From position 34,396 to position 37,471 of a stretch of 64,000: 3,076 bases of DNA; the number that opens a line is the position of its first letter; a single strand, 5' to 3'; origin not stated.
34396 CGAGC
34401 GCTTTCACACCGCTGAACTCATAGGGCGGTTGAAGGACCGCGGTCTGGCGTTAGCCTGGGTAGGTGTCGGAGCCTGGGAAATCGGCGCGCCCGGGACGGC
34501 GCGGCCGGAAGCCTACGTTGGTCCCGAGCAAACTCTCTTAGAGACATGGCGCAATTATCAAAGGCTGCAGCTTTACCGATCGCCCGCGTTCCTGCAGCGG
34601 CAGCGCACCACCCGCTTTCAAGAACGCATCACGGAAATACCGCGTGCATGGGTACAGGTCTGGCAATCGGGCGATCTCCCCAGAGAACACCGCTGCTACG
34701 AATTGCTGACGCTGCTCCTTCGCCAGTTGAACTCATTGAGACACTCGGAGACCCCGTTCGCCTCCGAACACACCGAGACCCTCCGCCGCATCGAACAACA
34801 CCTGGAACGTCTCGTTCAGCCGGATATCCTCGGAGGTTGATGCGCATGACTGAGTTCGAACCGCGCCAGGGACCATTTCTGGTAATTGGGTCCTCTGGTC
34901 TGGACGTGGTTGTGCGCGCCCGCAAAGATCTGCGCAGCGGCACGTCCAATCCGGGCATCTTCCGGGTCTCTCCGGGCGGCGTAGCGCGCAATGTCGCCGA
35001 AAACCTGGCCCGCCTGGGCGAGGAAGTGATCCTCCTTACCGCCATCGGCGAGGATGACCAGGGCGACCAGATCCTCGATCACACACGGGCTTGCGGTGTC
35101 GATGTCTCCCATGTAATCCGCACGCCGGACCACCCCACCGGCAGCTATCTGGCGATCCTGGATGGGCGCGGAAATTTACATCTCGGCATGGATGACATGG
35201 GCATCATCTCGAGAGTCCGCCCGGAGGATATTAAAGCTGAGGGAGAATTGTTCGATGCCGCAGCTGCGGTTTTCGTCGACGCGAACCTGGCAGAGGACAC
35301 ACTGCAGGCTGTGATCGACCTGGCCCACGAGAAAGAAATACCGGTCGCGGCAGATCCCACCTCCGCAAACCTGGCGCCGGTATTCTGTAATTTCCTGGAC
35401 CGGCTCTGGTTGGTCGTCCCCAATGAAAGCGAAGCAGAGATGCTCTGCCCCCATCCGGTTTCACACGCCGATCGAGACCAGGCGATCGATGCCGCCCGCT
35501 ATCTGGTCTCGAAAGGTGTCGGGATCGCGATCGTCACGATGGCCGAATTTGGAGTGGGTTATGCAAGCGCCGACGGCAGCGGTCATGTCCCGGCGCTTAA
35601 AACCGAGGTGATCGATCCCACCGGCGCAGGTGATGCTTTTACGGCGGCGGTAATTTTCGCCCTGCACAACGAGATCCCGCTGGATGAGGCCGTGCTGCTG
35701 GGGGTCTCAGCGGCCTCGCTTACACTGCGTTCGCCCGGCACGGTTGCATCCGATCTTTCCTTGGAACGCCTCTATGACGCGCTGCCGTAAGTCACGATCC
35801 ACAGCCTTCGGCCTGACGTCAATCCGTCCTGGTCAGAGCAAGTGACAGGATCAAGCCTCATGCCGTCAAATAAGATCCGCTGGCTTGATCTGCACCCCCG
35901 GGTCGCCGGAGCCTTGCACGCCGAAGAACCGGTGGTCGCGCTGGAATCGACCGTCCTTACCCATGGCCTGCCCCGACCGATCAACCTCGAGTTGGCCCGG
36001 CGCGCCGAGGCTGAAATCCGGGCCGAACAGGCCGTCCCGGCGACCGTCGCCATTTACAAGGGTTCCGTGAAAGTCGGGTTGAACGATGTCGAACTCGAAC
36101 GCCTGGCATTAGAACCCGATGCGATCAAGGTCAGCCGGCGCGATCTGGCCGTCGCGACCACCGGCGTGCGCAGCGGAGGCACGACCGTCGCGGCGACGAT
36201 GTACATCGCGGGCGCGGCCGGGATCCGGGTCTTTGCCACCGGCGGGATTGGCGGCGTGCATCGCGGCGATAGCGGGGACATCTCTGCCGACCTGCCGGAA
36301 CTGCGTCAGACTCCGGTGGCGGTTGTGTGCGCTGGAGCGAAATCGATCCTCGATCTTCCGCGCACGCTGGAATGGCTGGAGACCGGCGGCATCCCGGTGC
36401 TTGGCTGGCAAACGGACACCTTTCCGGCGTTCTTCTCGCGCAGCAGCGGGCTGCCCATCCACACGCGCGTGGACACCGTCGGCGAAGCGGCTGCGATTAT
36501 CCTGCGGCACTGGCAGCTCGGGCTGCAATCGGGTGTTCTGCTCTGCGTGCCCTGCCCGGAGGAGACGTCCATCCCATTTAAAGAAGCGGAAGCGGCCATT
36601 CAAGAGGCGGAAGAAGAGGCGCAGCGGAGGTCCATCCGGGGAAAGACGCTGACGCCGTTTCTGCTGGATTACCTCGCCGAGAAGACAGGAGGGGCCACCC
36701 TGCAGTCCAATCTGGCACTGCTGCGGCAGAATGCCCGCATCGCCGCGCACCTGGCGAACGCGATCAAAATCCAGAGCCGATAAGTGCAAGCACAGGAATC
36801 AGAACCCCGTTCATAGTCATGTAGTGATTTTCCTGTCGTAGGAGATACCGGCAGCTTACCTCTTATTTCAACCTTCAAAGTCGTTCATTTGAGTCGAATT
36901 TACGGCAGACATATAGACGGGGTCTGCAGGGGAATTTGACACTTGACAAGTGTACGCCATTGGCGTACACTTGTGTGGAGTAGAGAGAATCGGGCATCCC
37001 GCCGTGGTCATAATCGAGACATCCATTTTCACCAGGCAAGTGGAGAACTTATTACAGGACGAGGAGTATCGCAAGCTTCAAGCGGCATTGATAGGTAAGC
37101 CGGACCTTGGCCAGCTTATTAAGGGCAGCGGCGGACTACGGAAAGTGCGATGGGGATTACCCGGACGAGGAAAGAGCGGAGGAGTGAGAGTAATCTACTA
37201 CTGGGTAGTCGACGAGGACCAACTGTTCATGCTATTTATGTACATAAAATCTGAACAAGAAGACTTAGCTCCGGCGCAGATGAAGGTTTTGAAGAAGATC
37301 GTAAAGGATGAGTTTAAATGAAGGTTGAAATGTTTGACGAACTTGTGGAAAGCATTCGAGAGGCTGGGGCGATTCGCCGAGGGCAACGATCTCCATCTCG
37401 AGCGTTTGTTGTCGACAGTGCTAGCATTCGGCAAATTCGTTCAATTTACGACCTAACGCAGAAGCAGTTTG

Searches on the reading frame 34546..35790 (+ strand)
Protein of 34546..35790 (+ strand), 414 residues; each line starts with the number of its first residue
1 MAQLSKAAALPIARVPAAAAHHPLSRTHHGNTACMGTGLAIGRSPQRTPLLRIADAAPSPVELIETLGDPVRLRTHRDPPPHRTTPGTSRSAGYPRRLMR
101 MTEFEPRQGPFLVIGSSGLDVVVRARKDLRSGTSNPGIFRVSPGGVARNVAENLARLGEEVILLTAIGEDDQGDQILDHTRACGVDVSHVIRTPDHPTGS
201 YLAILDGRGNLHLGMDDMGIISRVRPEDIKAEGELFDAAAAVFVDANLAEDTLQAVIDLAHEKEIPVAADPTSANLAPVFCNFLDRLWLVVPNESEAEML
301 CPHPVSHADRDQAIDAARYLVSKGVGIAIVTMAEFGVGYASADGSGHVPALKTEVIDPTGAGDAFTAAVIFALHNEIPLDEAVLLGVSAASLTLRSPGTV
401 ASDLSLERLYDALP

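Call 38: search_protein_families(library=pfam, proteins=[window:34546-35790:+], max_evalue=0.00001)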
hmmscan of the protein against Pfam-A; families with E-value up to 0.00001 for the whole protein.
window:34546-35790:+ (414 aa): 1 family
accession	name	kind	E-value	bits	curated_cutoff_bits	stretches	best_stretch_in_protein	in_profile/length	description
PF00294.29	PfkB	-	1.1e-54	186.2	25.8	1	113-402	6-298/302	pfkB family carbohydrate kinase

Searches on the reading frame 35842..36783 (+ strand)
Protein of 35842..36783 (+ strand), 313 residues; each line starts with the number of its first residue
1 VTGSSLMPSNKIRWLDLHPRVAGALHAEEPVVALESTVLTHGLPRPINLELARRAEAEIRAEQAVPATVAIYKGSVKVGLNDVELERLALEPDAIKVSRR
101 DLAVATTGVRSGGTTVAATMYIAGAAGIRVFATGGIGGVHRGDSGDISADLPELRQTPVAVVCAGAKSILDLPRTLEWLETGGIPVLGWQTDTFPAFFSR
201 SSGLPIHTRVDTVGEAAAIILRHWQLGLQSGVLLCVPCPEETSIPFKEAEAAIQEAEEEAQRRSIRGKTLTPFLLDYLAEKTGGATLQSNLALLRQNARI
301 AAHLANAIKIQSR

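Call 38: search_protein_families(library=pfam, proteins=[window:35842-36783:+], max_evalue=0.00001)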
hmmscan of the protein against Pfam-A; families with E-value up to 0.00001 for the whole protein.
window:35842-36783:+ (313 aa): 1 family
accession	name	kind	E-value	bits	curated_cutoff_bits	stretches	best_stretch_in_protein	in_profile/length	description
PF04227.17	Indigoidine_A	-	1.1e-116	389.6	25.2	1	21-306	2-290/291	Indigoidine synthase A like protein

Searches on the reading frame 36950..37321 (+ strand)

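Call 38: search_protein_families(library=pfam, proteins=[window:36950-37321:+], max_evalue=0.00001)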
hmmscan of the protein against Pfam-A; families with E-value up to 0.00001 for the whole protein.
window:36950-37321:+ (123 aa): 1 family
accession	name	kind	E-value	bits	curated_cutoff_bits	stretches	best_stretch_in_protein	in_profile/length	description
PF06296.18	RelE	-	2.3e-07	31.5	27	1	61-120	41-99/120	RelE toxin of RelE / RelB toxin-antitoxin system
